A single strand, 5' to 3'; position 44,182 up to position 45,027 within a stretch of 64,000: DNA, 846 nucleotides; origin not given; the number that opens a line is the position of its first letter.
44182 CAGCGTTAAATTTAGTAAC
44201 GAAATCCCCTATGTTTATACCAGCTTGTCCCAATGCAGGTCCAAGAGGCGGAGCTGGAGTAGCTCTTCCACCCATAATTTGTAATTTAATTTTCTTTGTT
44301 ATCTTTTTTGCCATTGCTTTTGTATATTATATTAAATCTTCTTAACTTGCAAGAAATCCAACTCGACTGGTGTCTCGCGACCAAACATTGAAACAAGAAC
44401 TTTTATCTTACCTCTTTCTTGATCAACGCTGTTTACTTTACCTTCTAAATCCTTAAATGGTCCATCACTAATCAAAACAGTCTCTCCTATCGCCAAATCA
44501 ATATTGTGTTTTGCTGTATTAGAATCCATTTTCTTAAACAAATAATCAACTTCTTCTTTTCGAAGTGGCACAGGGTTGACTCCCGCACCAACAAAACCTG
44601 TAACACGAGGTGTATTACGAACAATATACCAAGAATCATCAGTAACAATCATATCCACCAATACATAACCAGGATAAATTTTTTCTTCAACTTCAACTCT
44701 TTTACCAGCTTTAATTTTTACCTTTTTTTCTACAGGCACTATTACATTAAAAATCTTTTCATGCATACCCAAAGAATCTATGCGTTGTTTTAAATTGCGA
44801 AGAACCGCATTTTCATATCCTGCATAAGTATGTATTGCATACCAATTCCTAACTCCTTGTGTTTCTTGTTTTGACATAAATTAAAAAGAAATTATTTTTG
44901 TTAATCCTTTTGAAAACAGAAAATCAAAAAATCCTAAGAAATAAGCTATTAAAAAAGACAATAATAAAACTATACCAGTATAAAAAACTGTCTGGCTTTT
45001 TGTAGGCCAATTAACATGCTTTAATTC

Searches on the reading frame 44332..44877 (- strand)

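Call 46: search_protein_families(library=pfam, proteins=[window:44332-44877:-], max_evalue=0.001)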
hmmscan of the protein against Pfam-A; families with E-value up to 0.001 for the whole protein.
window:44332-44877:- (181 aa): 2 families
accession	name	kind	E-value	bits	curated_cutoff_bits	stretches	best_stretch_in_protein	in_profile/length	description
PF02357.24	NusG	-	1.3e-27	96.6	22.2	1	11-112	2-91/93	Transcription termination factor nusG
PF00467.35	KOW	-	1.1e-05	25.5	22.3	1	131-159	2-30/32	KOW motif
